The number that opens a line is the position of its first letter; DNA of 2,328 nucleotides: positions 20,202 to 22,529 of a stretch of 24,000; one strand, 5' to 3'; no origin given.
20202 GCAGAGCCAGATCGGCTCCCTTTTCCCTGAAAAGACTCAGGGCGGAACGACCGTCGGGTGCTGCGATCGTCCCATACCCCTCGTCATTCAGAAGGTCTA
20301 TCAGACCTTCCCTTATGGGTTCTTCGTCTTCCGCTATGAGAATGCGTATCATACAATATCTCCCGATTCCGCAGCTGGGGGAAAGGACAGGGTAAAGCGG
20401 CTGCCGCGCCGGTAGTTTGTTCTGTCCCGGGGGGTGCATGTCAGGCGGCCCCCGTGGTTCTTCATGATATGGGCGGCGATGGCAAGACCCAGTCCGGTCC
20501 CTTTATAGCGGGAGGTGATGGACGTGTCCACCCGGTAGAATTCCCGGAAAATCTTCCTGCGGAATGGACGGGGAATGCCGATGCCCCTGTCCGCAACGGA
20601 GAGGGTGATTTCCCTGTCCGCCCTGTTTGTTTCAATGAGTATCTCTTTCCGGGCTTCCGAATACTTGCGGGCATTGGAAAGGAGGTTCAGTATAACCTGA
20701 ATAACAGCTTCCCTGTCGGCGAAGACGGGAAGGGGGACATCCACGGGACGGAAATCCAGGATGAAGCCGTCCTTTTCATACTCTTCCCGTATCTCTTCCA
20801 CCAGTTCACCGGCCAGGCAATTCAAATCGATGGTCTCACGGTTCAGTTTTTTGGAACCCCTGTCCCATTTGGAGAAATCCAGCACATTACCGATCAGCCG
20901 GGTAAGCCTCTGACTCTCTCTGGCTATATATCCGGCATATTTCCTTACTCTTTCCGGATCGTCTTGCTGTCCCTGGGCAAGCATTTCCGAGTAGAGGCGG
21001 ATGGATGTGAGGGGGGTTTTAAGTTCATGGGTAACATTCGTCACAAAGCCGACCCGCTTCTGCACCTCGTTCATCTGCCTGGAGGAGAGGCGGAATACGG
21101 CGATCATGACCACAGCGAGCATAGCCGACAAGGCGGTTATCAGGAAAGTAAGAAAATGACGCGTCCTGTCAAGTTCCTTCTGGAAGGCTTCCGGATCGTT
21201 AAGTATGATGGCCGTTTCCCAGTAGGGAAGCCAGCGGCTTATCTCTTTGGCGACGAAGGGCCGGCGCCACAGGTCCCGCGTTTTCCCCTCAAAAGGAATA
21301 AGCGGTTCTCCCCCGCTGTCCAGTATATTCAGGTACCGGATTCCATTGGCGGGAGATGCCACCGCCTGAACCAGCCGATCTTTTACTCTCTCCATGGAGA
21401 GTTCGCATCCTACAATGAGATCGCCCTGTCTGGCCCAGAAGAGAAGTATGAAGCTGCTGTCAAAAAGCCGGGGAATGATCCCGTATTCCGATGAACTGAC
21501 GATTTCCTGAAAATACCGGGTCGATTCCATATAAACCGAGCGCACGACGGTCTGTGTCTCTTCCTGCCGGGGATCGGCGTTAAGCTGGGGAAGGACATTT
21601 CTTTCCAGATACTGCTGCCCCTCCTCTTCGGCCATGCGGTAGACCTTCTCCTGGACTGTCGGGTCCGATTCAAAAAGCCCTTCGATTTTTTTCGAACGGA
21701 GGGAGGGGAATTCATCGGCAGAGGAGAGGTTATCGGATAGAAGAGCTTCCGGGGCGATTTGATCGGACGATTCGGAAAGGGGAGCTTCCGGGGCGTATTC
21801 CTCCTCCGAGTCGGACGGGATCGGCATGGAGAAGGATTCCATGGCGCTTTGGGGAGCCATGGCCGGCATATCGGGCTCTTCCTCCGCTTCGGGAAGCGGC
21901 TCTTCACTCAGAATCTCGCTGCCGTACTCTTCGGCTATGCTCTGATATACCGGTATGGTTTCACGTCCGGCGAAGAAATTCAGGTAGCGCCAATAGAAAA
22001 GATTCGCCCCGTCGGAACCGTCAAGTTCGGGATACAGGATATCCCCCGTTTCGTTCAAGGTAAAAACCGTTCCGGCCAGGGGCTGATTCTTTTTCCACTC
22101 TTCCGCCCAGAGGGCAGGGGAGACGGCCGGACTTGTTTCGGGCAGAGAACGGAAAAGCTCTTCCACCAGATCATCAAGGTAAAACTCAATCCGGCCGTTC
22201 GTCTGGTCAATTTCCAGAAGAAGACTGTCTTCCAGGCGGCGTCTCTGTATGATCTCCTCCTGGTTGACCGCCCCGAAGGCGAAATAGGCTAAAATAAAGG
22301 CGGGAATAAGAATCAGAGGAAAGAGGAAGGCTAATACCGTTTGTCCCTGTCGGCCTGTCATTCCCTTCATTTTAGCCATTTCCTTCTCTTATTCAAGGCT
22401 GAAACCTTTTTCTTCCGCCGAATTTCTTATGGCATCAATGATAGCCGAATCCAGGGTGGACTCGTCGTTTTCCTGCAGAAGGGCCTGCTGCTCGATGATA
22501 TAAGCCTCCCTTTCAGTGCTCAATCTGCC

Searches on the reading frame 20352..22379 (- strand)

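Call 12: search_protein_families(library=pfam, proteins=[window:20352-22379:-], max_evalue=0.001)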
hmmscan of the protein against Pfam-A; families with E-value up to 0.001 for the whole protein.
window:20352-22379:- (676 aa): 2 families
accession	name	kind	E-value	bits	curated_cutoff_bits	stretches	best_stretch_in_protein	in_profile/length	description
PF02518.31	HATPase_c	-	1.3e-22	80.7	26.4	1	555-668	2-109/111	Histidine kinase-, DNA gyrase B-, and HSP90-like ATPase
PF00512.31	HisKA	-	3.6e-19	69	26.9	1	444-508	4-66/66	His Kinase A (phospho-acceptor) domain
